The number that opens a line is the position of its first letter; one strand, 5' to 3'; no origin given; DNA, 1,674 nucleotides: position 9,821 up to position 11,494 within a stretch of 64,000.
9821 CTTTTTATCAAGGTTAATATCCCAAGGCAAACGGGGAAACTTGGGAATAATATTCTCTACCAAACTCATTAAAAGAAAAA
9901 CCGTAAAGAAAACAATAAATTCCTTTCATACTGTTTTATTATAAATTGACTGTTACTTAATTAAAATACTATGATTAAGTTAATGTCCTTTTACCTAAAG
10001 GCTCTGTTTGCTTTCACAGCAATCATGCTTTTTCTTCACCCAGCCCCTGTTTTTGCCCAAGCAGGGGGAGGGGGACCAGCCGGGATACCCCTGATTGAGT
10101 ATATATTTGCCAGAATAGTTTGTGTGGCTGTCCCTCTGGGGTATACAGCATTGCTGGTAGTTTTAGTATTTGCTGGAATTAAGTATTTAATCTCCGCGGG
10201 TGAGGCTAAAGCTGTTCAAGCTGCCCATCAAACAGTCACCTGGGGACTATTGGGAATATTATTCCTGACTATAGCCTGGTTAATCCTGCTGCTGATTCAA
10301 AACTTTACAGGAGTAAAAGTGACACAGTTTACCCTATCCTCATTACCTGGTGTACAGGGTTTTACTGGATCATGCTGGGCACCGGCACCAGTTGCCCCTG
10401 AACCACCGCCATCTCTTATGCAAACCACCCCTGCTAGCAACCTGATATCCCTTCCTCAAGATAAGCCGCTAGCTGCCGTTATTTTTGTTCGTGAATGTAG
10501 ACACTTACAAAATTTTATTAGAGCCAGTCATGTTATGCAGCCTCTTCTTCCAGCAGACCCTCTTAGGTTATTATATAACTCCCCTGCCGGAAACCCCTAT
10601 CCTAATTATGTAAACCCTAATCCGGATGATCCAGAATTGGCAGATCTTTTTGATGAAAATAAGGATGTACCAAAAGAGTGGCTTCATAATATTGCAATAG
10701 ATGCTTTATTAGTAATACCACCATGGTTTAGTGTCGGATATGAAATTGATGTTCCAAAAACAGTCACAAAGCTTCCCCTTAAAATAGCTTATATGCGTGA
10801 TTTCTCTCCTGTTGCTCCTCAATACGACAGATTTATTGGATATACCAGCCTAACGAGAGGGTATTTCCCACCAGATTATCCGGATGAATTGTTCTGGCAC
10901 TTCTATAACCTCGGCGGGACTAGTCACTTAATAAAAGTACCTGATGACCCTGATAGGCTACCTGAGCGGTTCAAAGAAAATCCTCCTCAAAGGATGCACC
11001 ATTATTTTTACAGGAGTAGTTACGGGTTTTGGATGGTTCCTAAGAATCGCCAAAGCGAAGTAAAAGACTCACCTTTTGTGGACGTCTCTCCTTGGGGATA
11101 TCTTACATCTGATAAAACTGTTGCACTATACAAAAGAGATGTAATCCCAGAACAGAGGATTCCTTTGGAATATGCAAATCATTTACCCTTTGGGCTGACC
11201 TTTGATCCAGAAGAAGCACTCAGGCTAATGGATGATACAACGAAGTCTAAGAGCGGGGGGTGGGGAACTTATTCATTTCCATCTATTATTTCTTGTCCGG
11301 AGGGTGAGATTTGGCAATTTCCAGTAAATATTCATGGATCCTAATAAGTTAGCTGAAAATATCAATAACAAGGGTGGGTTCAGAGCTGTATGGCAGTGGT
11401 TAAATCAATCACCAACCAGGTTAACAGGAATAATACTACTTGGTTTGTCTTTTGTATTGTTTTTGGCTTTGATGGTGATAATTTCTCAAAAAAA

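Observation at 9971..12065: Two-gene putative surface-structure operon: secreted protein with VirB2/TrbC-pilin-like N-terminal hairpin fused to a large Pro-rich domain, translationally coupled to a membrane-anchored partner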

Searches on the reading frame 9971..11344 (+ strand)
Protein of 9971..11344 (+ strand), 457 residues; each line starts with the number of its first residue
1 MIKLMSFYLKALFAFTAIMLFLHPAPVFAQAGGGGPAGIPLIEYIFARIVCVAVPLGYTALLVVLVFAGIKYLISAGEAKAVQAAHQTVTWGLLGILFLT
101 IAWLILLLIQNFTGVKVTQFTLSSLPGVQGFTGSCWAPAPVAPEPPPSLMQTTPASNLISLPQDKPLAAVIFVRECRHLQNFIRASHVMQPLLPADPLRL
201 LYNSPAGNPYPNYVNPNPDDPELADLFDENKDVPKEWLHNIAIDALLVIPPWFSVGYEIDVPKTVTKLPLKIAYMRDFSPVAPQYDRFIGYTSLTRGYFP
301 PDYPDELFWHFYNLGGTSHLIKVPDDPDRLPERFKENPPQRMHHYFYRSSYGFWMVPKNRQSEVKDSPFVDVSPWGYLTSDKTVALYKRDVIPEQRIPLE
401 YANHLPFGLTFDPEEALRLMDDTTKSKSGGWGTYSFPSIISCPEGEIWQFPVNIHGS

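Call 3: search_protein_families(library=pfam, proteins=[window:9971-11344:+], max_evalue=1)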
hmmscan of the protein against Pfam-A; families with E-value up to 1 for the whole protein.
window:9971-11344:+ (457 aa): 2 families
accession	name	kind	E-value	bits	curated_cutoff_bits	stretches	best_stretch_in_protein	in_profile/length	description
PF18895.5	T4SS_pilin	-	0.16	12.5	26.6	1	49-106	12-68/71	Type IV secretion system pilin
PF04956.18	TrbC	-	0.73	10.5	27.9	0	10-86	11-75/98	TrbC/VIRB2 pilin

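Call 4: search_protein_families(library=ncbifam, proteins=[window:9971-11344:+], max_evalue=1)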
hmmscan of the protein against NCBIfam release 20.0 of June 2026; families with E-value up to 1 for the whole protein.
window:9971-11344:+ (457 aa): 1 family
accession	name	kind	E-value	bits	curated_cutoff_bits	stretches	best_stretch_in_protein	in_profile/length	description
NF045849.1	ICE_MMCAP2_0565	equivalog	0.52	10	40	1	49-109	16-76/80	Mbov_0395 family pilin-like conjugal transfer protein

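Call 7: find_homologous_proteins(query=window:9971-11344:+, max_evalue=0.001)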
Query window:9971-11344:+ (457 aa): 23 proteins with E <= 0.001 among 8000 candidates.
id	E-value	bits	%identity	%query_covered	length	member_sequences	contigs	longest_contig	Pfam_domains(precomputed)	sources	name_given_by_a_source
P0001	0.0e+0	1061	100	99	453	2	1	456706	-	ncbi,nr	ncbi:hypothetical protein HYS96_01270 [Candidatus Daviesbacteria bacterium]|nr:hypothetical protein 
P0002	7.9e-93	330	47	98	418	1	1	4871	-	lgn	-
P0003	5.4e-70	255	83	32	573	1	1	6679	-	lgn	-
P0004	1.4e-66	244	71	35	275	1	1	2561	-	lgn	-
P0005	3.3e-65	239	72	36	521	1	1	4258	-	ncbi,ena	-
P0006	5.7e-64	235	58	49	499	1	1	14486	-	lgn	-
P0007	2.1e-61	226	85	28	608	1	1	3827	-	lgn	-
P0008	4.8e-58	215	73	29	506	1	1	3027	-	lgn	-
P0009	5.7e-58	215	76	29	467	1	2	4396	-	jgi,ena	-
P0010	3.3e-57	213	72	30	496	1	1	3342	-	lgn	-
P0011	4.8e-56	209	74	31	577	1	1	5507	-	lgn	-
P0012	7.1e-54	202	69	28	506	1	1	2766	-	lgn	-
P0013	7.8e-53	198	66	34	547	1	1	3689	-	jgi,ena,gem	-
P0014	2.8e-51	193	56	39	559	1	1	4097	PF18895.6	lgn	-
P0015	4.4e-51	192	75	24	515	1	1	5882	-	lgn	-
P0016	2.7e-50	190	60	33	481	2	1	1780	PF18895.6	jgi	-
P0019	1.1e-47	181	66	28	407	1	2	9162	PF18895.6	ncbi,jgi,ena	-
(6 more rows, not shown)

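Call 18: find_encoding_contigs(protein=P0006, flank=10000, max_places=3)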
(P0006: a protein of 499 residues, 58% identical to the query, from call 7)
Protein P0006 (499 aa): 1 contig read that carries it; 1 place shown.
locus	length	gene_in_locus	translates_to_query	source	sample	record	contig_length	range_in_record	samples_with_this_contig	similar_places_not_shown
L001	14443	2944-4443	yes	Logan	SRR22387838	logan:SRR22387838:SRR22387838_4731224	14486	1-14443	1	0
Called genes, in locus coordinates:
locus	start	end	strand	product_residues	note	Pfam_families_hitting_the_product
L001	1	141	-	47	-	?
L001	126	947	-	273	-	PF02096:60KD_IMP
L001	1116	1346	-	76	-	PF00825:Ribonuclease_P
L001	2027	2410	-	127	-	-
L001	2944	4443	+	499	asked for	-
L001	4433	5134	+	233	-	-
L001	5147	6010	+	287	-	-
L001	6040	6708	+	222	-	-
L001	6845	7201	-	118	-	PF13650:Asp_protease_2, PF13975:gag-asp_proteas (weak)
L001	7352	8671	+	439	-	PF11638:DnaA_N, PF01695:IstB_IS21 (weak), PF00308:Bac_DnaA, PF00004:AAA (weak), PF08299:Bac_DnaA_C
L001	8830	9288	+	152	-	PF10107:Endonuc_Holl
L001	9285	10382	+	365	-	PF00712:DNA_pol3_beta, PF02767:DNA_pol3_beta_2, PF02768:DNA_pol3_beta_3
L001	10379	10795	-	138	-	PF13205:Big_5 (weak)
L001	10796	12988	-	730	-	-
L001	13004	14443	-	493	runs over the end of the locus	?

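Call 19: find_encoding_contigs(protein=P0019, flank=10000, max_places=3)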
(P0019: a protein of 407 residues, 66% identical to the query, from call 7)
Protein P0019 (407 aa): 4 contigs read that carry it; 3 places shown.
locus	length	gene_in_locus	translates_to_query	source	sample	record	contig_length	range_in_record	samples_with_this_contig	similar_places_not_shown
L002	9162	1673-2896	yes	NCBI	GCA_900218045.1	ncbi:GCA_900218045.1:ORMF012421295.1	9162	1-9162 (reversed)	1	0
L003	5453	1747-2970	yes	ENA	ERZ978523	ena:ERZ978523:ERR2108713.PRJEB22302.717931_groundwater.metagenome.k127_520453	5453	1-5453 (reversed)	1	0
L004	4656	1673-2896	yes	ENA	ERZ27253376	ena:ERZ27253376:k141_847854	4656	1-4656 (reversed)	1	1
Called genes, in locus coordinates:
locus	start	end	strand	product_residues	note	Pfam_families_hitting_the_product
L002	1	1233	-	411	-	?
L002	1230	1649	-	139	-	-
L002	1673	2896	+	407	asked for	PF18895:T4SS_pilin (weak)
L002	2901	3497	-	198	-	PF21176:RecR_HhH, PF02132:RecR_ZnF (weak), PF13662:Toprim_4, PF01751:Toprim, PF21175:RecR_C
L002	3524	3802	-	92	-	PF02575:YbaB_DNA_bd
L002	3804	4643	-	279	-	PF00763:THF_DHG_CYH, PF02882:THF_DHG_CYH_C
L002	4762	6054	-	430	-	PF00464:SHMT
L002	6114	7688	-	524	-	PF05496:RuvB_N (weak), PF13177:DNA_pol3_delta2, PF00004:AAA, PF07728:AAA_5, PF13401:AAA_22, PF22608:DNAX_ATPase_lid, PF12169:DNA_pol3_gamma3, PF20964:DnaX_C (weak), +4 more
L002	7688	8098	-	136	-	PF02130:YbeY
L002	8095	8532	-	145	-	PF09424:YqeY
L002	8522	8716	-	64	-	PF01165:Ribosomal_S21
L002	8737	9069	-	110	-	PF11969:DcpS_C, PF01230:HIT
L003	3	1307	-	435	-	?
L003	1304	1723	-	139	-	-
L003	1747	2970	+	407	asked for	PF18895:T4SS_pilin (weak)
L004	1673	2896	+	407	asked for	PF18895:T4SS_pilin (weak)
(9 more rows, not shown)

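Call 20: find_encoding_contigs(protein=P0002, flank=10000, max_places=3)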
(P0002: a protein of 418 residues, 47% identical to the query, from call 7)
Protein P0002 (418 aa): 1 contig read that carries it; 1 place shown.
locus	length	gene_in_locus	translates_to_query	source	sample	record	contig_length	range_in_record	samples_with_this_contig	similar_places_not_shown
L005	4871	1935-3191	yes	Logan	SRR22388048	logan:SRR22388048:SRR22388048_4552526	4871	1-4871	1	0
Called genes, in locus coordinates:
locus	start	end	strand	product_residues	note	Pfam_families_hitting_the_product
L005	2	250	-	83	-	?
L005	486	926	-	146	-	PF01934:HepT-like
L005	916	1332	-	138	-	PF01909:NTP_transf_2, PF18765:Polbeta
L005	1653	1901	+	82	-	-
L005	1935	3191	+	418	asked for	-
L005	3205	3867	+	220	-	-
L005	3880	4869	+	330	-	?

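Call 26: search_protein_families(library=pfam, proteins=[L001:10796-12988:-, L001:13004-14443:-, L001:10379-10795:-, L001:5147-6010:+, L001:6040-6708:+, L001:4433-5134:+, L001:2027-2410:-, P0006, P0007, L005:3880-4869:+], max_evalue=0.01)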
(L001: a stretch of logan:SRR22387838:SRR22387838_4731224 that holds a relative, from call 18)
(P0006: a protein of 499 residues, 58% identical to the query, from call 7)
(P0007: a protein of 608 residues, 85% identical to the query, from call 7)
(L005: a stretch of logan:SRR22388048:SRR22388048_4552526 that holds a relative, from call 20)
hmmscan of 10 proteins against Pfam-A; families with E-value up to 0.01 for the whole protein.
L001:10796-12988:- (730 aa): 1 family
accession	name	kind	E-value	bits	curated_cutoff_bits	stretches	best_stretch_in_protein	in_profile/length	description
PF03734.19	YkuD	-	5.6e-05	24.2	23.4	1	652-697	88-140/146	L,D-transpeptidase catalytic domain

L001:13004-14443:- (479 aa): 3 families
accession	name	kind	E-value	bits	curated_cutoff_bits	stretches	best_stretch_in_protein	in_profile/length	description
PF19044.6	P-loop_TraG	-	1.8e-27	96.5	25.8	1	131-437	26-344/413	TraG P-loop domain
PF12846.13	AAA_10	-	1.6e-12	47.6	27.5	1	134-401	21-295/362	AAA-like domain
PF01935.23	DUF87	-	9.6e-09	36.1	23.2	1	138-204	27-95/220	Helicase HerA, central domain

L001:10379-10795:- (138 aa): 1 family
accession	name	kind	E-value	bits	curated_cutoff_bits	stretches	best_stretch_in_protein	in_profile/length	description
PF13205.12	Big_5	-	2.4e-06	28.7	23.6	1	33-132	2-105/105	Bacterial Ig-like domain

L001:5147-6010:+ (287 aa): 0 families

L001:6040-6708:+ (222 aa): 0 families

L001:4433-5134:+ (233 aa): 0 families

L001:2027-2410:- (127 aa): 0 families

P0006 (499 aa): 1 family
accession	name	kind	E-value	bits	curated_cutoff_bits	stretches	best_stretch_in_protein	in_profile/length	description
PF18895.5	T4SS_pilin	-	3.1e-05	24.4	26.6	1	48-101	16-68/71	Type IV secretion system pilin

P0007 (608 aa): 1 family
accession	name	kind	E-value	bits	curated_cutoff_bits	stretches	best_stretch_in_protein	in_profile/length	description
PF18895.5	T4SS_pilin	-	0.0018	18.8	26.6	1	45-105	12-71/71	Type IV secretion system pilin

L005:3880-4869:+ (330 aa): 0 families

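Call 27: find_encoding_contigs(protein=P0001, flank=1000, max_places=3)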
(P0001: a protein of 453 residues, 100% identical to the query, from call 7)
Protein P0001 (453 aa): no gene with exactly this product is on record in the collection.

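Call 29: find_encoding_contigs(protein=window:9971-11344:+, flank=1000, max_places=3)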
Protein window:9971-11344:+ (457 aa): 5 contigs read that carry it; 3 places shown.
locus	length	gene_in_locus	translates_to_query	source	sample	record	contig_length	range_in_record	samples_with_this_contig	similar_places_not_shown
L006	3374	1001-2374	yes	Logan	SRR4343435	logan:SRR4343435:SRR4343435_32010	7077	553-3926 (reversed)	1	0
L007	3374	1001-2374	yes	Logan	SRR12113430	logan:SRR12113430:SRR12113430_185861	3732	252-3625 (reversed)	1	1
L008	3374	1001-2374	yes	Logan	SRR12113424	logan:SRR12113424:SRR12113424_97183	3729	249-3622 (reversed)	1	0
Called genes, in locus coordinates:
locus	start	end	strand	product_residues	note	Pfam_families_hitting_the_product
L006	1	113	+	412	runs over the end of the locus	PF05977:MFS_3, PF07690:MFS_1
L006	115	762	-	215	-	-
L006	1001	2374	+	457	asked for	-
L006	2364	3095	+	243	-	-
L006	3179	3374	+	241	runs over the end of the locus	PF01628:HrcA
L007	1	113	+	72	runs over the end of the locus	?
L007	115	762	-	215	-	-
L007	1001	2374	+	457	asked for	-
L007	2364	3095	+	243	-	-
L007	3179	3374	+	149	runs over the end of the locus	?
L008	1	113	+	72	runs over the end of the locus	?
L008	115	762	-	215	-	-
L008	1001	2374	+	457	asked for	-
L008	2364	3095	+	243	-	-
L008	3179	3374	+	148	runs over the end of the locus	?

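Call 46: predict_structure(alignment_id=A2)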
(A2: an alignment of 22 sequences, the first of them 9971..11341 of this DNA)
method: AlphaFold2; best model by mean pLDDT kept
length: 457 residues; sequences in the alignment: 22
mean_pLDDT: 49.9   pTM: 0.31
mean pLDDT of the five models: 49.9, 49.7, 49.5, 49.0, 46.9
residues with pLDDT >= 90: 1; 70-90: 97; 50-70: 91; < 50: 268
segments of 3 or more residues with pLDDT < 50: 30-32, 124-127, 144-216, 235-337, 366-371, 382-394, 396-457
pLDDT, mean of each block of 10 residues (from residue 1): 78 85 61 57 76 81 86 86 85 87 86 75 50 54 48 32 32 35 42 37 34 45 53 48 37 24 25 25 29 26 28 24 39 48 62 63 52 56 43 42 38 47 35 29 37 31
secondary structure, 60 per line:
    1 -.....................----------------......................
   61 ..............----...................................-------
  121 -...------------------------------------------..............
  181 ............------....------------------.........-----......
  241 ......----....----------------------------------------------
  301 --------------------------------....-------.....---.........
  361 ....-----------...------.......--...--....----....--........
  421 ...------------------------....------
elements in order: H2-22 H39-74 H79-113 H167-192 H199-202 H221-229 H235-246 H251-254 H333-336 E344-348 E352-357 H358-364 E376-378 E385-388 H399-402 E407-410 H413-423 E448-451

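Call 49: fold_search(model_id=the predicted structure, library=pdb)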
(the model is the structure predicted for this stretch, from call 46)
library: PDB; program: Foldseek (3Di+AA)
matches with E <= 10: 14; with E <= 0.001: 0
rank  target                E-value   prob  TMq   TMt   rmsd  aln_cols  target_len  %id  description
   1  8odo_B                4.2e+00  0.03  0.05  0.11  13.8        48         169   14  Structure of human guanylylated RTCB in complex with Archease (released 2024-03-27)
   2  8odp_D                5.4e+00  0.02  0.05  0.11  13.5        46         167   15  Structure of human RTCB with GMPCPP in complex with Archease (released 2024-03-27)
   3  8odo_H                5.4e+00  0.02  0.05  0.10  13.2        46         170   13  Structure of human guanylylated RTCB in complex with Archease (released 2024-03-27)
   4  8odo_D                6.1e+00  0.02  0.05  0.10  12.5        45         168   13  Structure of human guanylylated RTCB in complex with Archease (released 2024-03-27)
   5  6rnh_B                6.1e+00  0.01  0.05  0.06  12.2        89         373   15  Structure of C-terminal truncated Plasmodium falciparum IMP-nucleotidase (released 2020-07-15)
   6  1vfw                  6.4e+00  0.04  0.07  0.09   8.9        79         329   15  Crystal Structure of the Kif1A Motor Domain Complexed With Mg-AMPPNP (released 2004-08-10)
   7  8exh_A                6.8e+00  0.06  0.09  0.38   7.5        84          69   20  Agrobacterium tumefaciens Tpilus (released 2023-03-22)
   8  8fkt_NH               6.8e+00  0.03  0.06  0.14   7.0        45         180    9  Human nucleolar pre-60S ribosomal subunit (State C1) (released 2023-07-12)
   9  7wb4_b                6.8e+00  0.01  0.05  0.04  14.5        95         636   10  Cryo-EM structure of the NR subunit from X. laevis NPC (released 2022-03-02)
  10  9nu3_D                7.7e+00  0.02  0.05  0.08   7.0        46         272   15  Uromodulin filament lattice in the kinked arrangement from human urine (released 2025-05-21)
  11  6rfq_C                8.2e+00  0.01  0.04  0.04  14.3        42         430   12  Cryo-EM structure of a respiratory complex I assembly intermediate with NDUFAF2 (released 2018-10-10)
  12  6elz_l                9.3e+00  0.07  0.06  0.14   6.0        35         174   14  State E (TAP-Flag-Ytm1 E80A) - Visualizing the assembly pathway of nucleolar pre-60S ribosomes (released 2017-12-27)
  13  1y8c                  9.3e+00  0.02  0.04  0.07   4.0        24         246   12  Crystal structure of a S-adenosylmethionine-dependent methyltransferase from Clostridium acetobutylicum ATCC 824 (released 2004-12-28)
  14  1t5c_B                9.8e+00  0.03  0.07  0.10   9.3        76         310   17  Crystal structure of the motor domain of human kinetochore protein CENP-E (released 2005-05-10)

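Call 53: find_related_loci(query=L001:13004-14443:-, collection=genome_contigs, flank=10000)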
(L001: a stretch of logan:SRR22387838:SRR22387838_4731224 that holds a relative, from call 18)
Query L001:13004-14443:- (479 aa) in genome_contigs; peptide patterns used: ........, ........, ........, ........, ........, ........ (x = any residue, [..] = any of these).
476 stretches matched a pattern; 407 encode a relative of the query (tblastn E <= 1e-3); the best 80 are kept; 80 distinct loci.
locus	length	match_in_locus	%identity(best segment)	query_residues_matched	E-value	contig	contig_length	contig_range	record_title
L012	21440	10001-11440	91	1-479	0e+0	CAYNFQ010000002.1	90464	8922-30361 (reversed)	MAG TPA_asm: uncultured Gammaproteobacteria bacterium isolate binchicken_co110_279 genome assembly, contig: NODE_661_len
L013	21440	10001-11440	85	1-479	0e+0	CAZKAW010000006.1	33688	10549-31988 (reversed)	MAG TPA_asm: uncultured Gammaproteobacteria bacterium isolate binchicken_co38_470 genome assembly, contig: NODE_2683_len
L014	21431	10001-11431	86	1-479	0e+0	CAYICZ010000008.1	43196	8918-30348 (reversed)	MAG TPA_asm: uncultured Gammaproteobacteria bacterium isolate ERP119705_co18_1 genome assembly, contig: NODE_870_length_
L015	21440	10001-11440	84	1-479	0e+0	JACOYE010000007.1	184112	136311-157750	MAG: Candidatus Microgenomates bacterium isolate NC_groundwater_171_Ag_S-0.1um_39_14 S4_GD2017_2_S1_scaffold_24, whole g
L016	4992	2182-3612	84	1-479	0e+0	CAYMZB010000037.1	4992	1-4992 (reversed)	MAG TPA_asm: uncultured Gammaproteobacteria bacterium isolate binchicken_co203_489 genome assembly, contig: k141_3473122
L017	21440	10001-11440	84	1-479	0e+0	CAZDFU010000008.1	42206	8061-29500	MAG TPA_asm: uncultured Gammaproteobacteria bacterium isolate binchicken_co251_985 genome assembly, contig: NODE_1265_le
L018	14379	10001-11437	86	1-477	0e+0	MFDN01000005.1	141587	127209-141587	MAG: Candidatus Daviesbacteria bacterium RIFCSPLOWO2_01_FULL_39_23 rifcsplowo2_01_scaffold_174, whole genome shotgun seq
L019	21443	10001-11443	85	1-479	0e+0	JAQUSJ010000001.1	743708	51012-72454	MAG: Candidatus Daviesbacteria bacterium isolate STD1_94 NODE_9_length_743708_cov_15.213565_Sandtown_D1, whole genome sh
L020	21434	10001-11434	83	1-479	0e+0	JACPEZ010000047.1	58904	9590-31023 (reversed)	MAG: Candidatus Daviesbacteria bacterium isolate NC_groundwater_348_Ag_B-0.1um_41_18 GD18-4_B1_scaffold_1105666, whole g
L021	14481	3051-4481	84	1-479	0e+0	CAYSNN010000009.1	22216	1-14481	MAG TPA_asm: uncultured Gammaproteobacteria bacterium isolate binchicken_co251_42 genome assembly, contig: NODE_3204_len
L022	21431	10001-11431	85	1-479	0e+0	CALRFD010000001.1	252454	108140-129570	MAG: Patescibacteria group bacterium isolate Ike-100m-12 genome assembly, contig: Ike-100-c8, whole genome shotgun seque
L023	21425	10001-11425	85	1-477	0e+0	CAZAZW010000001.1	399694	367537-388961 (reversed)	MAG TPA_asm: uncultured Gammaproteobacteria bacterium isolate SRP090828_co2_161 genome assembly, contig: NODE_2_length_3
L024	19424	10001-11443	84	1-479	0e+0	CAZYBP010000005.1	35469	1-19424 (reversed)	MAG TPA_asm: uncultured Gammaproteobacteria bacterium isolate binchicken_co227_340 genome assembly, contig: NODE_2111_le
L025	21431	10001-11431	84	1-479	0e+0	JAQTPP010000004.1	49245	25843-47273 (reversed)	MAG: Candidatus Daviesbacteria bacterium isolate STB_119 NODE_1435_length_49245_cov_5.501384_Sandtown_B, whole genome sh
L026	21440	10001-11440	83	1-479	0e+0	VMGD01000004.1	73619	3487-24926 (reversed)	MAG: Microgenomates group bacterium Gr01-1014_7 G01um10147_scaffold_110, whole genome shotgun sequence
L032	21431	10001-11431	83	1-479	0e+0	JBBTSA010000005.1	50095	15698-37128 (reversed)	MAG: Patescibacteria group bacterium isolate H51-bin048_1 H51_bin048_1_000000000005, whole genome shotgun sequence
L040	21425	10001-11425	82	1-477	0e+0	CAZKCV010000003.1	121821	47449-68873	MAG TPA_asm: uncultured Gammaproteobacteria bacterium isolate binchicken_co251_142 genome assembly, contig: NODE_243_len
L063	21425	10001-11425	77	1-477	0e+0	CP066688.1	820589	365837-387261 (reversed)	MAG: Candidatus Daviesbacteria bacterium isolate NC_groundwater_497_Ag_S-0.1um_39_22 chromosome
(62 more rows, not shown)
